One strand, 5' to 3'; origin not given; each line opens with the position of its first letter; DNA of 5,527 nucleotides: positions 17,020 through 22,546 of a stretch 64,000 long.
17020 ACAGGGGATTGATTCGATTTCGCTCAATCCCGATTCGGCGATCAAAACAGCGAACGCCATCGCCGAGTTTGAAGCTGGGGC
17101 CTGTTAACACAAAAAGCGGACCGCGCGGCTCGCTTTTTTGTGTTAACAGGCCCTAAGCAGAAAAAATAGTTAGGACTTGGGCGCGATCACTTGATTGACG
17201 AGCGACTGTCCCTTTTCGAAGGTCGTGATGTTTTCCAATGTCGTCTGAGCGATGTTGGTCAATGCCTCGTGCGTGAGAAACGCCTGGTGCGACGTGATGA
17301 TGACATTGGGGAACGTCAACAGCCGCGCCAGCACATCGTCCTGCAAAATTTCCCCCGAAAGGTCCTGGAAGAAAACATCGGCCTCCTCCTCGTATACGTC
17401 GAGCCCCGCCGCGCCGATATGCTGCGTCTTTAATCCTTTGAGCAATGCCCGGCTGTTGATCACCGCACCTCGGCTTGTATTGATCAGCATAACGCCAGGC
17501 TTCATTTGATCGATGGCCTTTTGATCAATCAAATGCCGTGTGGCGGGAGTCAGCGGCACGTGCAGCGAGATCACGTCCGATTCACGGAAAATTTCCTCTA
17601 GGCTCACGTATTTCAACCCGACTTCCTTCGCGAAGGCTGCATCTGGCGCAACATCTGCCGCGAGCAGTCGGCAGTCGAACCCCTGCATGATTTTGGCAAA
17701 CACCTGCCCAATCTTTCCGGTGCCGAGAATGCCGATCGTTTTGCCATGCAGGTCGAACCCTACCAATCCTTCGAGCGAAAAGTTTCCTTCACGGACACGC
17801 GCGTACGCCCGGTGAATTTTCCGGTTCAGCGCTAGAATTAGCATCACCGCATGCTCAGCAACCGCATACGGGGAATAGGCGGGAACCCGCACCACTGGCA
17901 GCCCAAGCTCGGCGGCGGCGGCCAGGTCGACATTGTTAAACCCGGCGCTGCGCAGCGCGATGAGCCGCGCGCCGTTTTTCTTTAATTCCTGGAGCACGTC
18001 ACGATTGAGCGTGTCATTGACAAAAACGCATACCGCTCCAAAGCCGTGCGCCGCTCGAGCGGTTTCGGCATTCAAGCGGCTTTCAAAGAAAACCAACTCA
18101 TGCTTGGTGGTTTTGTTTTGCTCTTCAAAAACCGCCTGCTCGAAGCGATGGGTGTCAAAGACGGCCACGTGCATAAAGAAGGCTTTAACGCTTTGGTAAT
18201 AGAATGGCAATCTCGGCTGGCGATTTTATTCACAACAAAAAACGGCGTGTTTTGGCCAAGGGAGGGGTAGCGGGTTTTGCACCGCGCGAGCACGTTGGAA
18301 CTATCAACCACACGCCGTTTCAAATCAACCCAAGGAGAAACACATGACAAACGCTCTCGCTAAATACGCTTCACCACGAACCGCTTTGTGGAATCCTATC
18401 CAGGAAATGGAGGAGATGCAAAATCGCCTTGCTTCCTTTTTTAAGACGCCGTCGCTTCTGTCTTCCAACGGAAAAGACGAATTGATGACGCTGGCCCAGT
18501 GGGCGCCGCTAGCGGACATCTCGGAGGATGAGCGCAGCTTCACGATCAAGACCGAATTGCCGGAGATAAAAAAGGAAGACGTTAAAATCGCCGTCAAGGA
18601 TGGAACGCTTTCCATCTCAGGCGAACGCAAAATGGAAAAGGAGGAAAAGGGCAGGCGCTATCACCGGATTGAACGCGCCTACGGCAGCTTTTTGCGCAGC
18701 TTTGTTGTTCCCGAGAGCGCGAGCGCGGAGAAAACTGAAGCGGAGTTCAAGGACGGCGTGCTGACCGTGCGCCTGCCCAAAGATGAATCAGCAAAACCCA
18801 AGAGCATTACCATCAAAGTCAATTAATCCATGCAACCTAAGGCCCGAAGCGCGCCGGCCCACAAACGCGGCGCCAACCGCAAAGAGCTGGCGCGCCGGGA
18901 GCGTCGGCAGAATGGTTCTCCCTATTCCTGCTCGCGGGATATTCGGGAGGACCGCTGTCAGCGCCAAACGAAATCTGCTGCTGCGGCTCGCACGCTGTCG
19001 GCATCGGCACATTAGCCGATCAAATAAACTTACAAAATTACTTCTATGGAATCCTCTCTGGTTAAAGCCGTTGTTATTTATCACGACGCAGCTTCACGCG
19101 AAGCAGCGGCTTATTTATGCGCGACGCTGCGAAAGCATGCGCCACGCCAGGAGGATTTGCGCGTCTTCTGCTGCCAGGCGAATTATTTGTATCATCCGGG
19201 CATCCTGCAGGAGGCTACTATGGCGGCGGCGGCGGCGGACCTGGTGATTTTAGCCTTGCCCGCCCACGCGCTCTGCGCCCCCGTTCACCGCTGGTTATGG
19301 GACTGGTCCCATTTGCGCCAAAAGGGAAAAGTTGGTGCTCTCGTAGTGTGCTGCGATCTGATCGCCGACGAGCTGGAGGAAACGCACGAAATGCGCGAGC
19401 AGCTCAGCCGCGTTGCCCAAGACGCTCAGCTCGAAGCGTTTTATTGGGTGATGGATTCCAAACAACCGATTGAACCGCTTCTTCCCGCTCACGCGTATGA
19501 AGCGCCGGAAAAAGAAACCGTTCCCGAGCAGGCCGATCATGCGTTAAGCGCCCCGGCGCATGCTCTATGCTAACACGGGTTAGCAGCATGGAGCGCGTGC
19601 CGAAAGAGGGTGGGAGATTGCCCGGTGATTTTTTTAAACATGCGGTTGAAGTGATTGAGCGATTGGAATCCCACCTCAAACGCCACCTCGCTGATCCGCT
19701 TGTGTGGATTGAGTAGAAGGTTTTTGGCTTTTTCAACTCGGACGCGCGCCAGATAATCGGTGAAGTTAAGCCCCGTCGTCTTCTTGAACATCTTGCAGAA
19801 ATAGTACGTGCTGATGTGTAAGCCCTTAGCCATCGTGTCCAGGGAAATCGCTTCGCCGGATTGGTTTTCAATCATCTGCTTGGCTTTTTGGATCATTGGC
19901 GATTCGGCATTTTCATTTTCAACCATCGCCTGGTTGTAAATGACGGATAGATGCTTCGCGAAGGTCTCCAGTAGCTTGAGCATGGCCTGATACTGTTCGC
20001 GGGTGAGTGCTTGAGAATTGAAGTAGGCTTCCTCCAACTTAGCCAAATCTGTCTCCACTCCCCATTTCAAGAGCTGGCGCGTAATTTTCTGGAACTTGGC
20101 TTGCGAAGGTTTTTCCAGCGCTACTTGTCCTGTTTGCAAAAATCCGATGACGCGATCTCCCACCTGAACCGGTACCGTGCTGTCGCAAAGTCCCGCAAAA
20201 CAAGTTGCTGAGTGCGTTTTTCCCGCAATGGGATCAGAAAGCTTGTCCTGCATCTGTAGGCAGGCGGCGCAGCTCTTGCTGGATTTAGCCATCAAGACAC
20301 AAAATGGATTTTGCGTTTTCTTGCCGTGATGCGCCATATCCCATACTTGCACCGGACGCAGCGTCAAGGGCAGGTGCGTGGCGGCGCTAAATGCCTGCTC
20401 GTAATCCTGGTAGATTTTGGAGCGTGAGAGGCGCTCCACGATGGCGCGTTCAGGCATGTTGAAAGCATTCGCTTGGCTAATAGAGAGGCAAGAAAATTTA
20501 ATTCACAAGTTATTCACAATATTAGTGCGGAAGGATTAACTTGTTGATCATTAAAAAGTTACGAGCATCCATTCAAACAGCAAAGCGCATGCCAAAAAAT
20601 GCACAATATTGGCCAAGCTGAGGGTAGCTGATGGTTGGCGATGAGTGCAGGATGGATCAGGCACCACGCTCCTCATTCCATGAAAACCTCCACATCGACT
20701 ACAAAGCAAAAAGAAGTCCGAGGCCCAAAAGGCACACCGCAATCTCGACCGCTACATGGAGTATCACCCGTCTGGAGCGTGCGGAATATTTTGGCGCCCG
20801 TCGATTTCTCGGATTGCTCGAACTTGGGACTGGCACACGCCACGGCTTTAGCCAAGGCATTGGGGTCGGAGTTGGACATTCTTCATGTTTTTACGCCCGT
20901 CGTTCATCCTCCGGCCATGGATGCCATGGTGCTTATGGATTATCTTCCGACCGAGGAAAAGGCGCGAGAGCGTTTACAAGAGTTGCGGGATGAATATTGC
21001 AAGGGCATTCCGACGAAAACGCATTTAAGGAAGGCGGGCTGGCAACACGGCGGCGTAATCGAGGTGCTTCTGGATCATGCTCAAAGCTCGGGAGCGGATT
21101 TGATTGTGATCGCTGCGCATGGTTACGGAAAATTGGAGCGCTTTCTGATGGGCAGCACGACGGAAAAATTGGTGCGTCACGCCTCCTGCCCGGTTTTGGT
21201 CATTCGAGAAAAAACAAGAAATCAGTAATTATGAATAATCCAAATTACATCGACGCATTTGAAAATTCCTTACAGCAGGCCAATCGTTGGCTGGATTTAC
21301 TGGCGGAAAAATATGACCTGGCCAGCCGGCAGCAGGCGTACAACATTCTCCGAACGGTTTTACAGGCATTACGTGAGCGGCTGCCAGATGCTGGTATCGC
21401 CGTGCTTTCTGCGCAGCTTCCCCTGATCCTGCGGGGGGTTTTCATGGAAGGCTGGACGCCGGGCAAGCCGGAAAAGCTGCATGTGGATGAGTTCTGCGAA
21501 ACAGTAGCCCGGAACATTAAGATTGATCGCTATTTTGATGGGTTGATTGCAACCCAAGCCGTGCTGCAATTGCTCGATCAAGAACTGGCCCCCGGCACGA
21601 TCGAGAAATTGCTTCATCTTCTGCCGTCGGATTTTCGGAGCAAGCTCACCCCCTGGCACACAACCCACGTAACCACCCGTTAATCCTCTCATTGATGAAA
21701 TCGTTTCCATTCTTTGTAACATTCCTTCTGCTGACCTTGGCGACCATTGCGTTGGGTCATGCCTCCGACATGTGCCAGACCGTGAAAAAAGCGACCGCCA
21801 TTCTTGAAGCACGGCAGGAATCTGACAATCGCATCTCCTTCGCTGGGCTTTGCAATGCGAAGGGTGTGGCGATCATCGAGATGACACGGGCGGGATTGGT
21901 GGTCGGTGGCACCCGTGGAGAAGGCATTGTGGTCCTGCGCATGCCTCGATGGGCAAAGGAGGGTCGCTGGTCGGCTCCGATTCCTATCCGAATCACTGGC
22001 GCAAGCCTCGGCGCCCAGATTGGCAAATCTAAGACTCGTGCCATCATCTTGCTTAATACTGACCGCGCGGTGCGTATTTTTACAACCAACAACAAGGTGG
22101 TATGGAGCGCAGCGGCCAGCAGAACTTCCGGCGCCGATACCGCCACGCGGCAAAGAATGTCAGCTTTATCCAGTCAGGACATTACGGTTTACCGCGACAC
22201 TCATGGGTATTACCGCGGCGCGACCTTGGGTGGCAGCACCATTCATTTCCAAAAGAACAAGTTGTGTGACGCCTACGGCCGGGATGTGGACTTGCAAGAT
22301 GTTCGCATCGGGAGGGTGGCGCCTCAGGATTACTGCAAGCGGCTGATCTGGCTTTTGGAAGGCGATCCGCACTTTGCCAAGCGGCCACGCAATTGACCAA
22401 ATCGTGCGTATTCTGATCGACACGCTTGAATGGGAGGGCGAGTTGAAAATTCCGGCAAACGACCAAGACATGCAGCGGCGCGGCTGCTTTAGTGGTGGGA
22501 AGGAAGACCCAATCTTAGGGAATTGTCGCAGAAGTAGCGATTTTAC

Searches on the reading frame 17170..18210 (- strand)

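Call 7: search_protein_families(library=pfam, proteins=[window:17170-18210:-])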
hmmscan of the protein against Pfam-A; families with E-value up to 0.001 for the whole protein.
window:17170-18210:- (346 aa): 6 families
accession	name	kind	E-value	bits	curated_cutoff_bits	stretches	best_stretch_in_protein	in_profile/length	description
PF02826.25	2-Hacid_dh_C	-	6.1e-57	192.3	25.1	1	122-310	1-178/178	D-isomer specific 2-hydroxyacid dehydrogenase, NAD binding domain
PF00389.36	2-Hacid_dh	-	1e-33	116.3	24.6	1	16-341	2-133/134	D-isomer specific 2-hydroxyacid dehydrogenase, catalytic domain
PF03446.21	NAD_binding_2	-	1.3e-06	28.9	21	1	158-266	1-113/161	NAD binding domain of 6-phosphogluconate dehydrogenase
PF07991.19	KARI_N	-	1.4e-05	25.2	20.6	1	154-243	2-92/165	Acetohydroxy acid isomeroreductase, NADPH-binding domain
PF00670.27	AdoHcyase_NAD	-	9.6e-05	23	27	1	154-245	21-109/162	S-adenosyl-L-homocysteine hydrolase, NAD binding domain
PF03807.23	F420_oxidored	-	0.00075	20.5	21.6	0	158-226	1-75/94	NADP oxidoreductase coenzyme F420-dependent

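Call 65: search_protein_families(library=ncbifam, proteins=[window:17170-18210:-], max_evalue=0.001)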
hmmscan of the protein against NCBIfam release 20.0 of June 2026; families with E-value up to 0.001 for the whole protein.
window:17170-18210:- (346 aa): 26 families (the best 25 are shown)
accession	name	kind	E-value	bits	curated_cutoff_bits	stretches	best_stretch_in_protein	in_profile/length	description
NF000492.1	vanH_gen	exception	8e-72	241.9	540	1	15-333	1-312/312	D-lactate dehydrogenase VanH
NF000004.1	vanH-D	exception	3.5e-61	207.1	550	1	14-334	6-319/323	D-lactate dehydrogenase VanH-D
TIGR01327.1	PGDH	equivalog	2.5e-60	204.7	454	1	47-345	31-314/525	phosphoglycerate dehydrogenase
NF006374.0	PRK08605.1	subfamily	4.5e-60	203.4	356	1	17-327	6-317/332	D-lactate dehydrogenase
NF009714.1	PRK13243.1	equivalog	8.5e-58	196.2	455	1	57-339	46-323/332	glyoxylate reductase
NF000371.1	vanH_Agroup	exception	5.9e-56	190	700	1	60-335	51-319/322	VanH-A/VanH-Pt family D-lactate dehydrogenase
NF000128.1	vanH-Sc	exception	2.2e-55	188.1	650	1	14-331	20-330/337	D-lactate dehydrogenase VanH-Sc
NF000151.1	vanH-Ac1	exception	4e-52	177.6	750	1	45-334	67-350/351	D-lactate dehydrogenase VanH-Ac1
NF000112.1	vanH-Amyco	exception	5.2e-52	177.2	625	1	68-334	83-342/348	VanH-AOV family D-lactate dehydrogenase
NF009127.0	PRK12480.1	equivalog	1.9e-51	175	579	1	15-326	4-314/330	D-lactate dehydrogenase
NF005069.0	PRK06487.1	equivalog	5.7e-51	173.5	448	1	38-337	30-316/320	2-hydroxyacid dehydrogenase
NF005387.0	PRK06932.1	equivalog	6e-46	156.8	492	1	35-333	23-311/314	2-hydroxyacid dehydrogenase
NF008759.0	PRK11790.1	equivalog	5.1e-43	147.3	404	1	64-339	62-324/410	phosphoglycerate dehydrogenase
NF006263.0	PRK08410.1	equivalog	8.5e-42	143.6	389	1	59-335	43-310/311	D-2-hydroxyacid dehydrogenase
NF005750.0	PRK07574.1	equivalog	3.7e-39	134.9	329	1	88-273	122-311/386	NAD-dependent formate dehydrogenase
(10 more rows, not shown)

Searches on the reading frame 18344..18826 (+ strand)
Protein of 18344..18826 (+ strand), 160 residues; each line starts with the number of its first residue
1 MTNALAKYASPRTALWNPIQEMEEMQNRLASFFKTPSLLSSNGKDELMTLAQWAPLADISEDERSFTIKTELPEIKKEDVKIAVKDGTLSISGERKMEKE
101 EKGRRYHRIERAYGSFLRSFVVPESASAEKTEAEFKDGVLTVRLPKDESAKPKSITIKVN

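Call 7: search_protein_families(library=pfam, proteins=[window:18344-18826:+])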
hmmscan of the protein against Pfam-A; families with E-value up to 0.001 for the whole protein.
window:18344-18826:+ (160 aa): 3 families
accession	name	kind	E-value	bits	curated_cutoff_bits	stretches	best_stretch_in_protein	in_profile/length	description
PF00011.27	HSP20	-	2.1e-25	89.2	20.8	1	58-159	1-101/102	Hsp20/alpha crystallin family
PF17886.7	ArsA_HSP20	-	7.6e-06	25.9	22.5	1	66-143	4-62/63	HSP20-like domain found in ArsA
PF18046.7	FKBP26_C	-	2.3e-05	24.9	27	0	68-92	9-33/72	FKBP26_C-terminal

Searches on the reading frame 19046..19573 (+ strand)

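Call 7: search_protein_families(library=pfam, proteins=[window:19046-19573:+])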
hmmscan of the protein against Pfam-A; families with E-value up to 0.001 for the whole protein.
window:19046-19573:+ (175 aa): 0 families

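Call 64: search_protein_families(library=pfam, proteins=[window:19046-19573:+], max_evalue=0.05)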
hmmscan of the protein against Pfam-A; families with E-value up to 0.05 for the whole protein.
window:19046-19573:+ (175 aa): 1 family
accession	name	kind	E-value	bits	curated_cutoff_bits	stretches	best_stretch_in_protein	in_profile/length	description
PF09536.15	DUF2378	-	0.016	15.5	22.2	1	18-68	110-160/177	Protein of unknown function (DUF2378)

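Call 65: search_protein_families(library=ncbifam, proteins=[window:19046-19573:+], max_evalue=0.001)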
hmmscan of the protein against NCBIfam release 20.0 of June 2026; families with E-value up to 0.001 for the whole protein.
window:19046-19573:+ (175 aa): 0 families

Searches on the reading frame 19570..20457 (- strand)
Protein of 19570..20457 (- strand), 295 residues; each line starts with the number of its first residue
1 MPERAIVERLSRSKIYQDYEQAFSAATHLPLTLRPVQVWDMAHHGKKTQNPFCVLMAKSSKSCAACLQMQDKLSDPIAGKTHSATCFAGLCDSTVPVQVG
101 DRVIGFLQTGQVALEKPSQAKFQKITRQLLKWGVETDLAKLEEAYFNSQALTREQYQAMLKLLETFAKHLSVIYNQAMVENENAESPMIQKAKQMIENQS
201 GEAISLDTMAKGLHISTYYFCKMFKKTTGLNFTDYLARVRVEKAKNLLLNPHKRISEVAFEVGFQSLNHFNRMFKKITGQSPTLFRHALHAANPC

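Call 7: search_protein_families(library=pfam, proteins=[window:19570-20457:-])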
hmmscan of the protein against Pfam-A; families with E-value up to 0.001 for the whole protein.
window:19570-20457:- (295 aa): 3 families
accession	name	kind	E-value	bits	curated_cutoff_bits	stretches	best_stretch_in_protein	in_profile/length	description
PF12833.13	HTH_18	-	3.6e-24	85.3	33.6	1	209-287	1-79/80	Helix-turn-helix domain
PF10114.15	PocR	-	2.5e-22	79.8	23.9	1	17-171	9-158/162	Sensory domain found in PocR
PF00165.29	HTH_AraC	-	7.6e-15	55.1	26.6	1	254-287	10-42/42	Bacterial regulatory helix-turn-helix proteins, AraC family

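Call 65: search_protein_families(library=ncbifam, proteins=[window:19570-20457:-], max_evalue=0.001)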
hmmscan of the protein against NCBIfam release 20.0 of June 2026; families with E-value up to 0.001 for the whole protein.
window:19570-20457:- (295 aa): 33 families (the best 25 are shown)
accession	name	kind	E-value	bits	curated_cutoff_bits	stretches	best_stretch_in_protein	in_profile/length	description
NF047788.1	TransRegPocR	equivalog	1.4e-28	100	500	1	17-290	11-292/296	transcriptional regulator PocR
NF047455.1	TF_Staph_AryK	equivalog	1.5e-23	83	850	1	134-290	105-260/759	transcriptional regulator AryK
NF049932.1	TranspRegBtr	equivalog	3.1e-20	72.2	900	1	141-285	125-262/531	bacillibactin transport transcriptional regulator Btr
TIGR04094.1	adjacent_YSIRK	equivalog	2.9e-19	69.3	200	1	172-286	269-383/383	YSIRK-targeted surface antigen transcriptional regulator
NF033869.1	viru_reg_Rsp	equivalog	2.3e-16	59.4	400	1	152-291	112-251/701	AraC family transcriptional regulator Rsp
NF007860.0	PRK10572.1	equivalog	1.2e-15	57.1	208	1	173-290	169-286/292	arabinose operon transcriptional regulator AraC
NF010028.0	PRK13503.1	equivalog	2.8e-14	53.2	288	1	154-289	138-273/278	HTH-type transcriptional activator RhaS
NF041686.2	ant_diox_reg_AndR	equivalog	1.3e-13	51.3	350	1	156-283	188-315/321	anthranilate 1,2-dioxygenase regulatory protein AndR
NF006902.0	PRK09393.1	equivalog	7.9e-13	48.3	425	1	184-291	217-324/327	transcriptional regulator FtrA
NF007693.0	PRK10371.1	equivalog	2.3e-12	46.7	253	1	148-288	156-299/309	transcriptional regulator MelR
NF049968.1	QhpR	equivalog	4.2e-12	45.8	250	1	175-286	174-284/284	AraC-like transcriptional regulator QhpR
NF007243.0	PRK09685.1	equivalog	5.2e-12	45.8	199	1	147-288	162-301/303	transcriptional regulator FeaR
NF007584.0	PRK10219.1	equivalog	6.9e-12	45.7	174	1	188-289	6-107/107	superoxide response transcriptional regulator SoxS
NF052371.1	TransRegGbdRPseu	equivalog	5.1e-11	42.2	480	1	185-289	223-327/365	choline metabolism transcriptional regulator GbdR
NF052534.1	RzbtTranRegRhrA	equivalog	6.1e-11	42.1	500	1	145-287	166-309/312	rhizobactin biosynthesis transcriptional regulator RhrA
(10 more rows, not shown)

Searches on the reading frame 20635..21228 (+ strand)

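Call 7: search_protein_families(library=pfam, proteins=[window:20635-21228:+])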
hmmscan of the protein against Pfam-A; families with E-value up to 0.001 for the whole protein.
window:20635-21228:+ (197 aa): 1 family
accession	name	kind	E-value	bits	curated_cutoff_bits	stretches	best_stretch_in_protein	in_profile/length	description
PF00582.32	Usp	-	3.8e-30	105.7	24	1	50-191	3-141/141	Universal stress protein family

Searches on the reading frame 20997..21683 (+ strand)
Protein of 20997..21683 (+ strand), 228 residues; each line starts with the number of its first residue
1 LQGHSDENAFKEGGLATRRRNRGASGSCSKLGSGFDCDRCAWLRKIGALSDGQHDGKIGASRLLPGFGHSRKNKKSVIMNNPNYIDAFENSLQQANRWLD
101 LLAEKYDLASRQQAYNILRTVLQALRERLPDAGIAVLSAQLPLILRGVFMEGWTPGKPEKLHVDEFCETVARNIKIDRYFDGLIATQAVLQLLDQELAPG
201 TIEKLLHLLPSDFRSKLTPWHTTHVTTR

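Call 8: search_protein_families(library=pfam, proteins=[window:20997-21683:+])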
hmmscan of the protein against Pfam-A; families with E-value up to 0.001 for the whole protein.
window:20997-21683:+ (228 aa): 1 family
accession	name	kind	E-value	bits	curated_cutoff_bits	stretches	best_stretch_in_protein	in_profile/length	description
PF10025.14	DUF2267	-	2.4e-26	92.8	29.8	1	96-214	2-120/122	Uncharacterized conserved protein (DUF2267)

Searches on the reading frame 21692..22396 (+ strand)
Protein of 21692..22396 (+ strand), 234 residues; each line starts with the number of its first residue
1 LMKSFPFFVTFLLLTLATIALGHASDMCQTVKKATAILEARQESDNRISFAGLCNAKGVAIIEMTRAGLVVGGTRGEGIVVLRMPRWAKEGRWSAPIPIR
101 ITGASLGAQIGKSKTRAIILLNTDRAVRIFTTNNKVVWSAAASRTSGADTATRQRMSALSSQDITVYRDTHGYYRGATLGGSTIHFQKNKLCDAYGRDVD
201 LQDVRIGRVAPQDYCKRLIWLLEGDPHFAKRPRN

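Call 8: search_protein_families(library=pfam, proteins=[window:21692-22396:+])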
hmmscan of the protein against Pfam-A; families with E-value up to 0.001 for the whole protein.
window:21692-22396:+ (234 aa): 1 family
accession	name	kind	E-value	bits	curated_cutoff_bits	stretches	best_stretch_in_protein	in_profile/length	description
PF04366.17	Ysc84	-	5.9e-14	52.3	25.1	1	102-222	1-124/127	Las17-binding protein actin regulator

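Call 65: search_protein_families(library=ncbifam, proteins=[window:21692-22396:+], max_evalue=0.001)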
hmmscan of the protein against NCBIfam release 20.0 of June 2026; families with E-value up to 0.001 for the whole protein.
window:21692-22396:+ (234 aa): 1 family
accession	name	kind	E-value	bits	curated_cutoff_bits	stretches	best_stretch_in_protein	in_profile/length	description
NF049970.1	lipo_BPSL1445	equivalog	0.00013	21.6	200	1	55-142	67-144/194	BPSL1445 family SYLF domain-containing lipoprotein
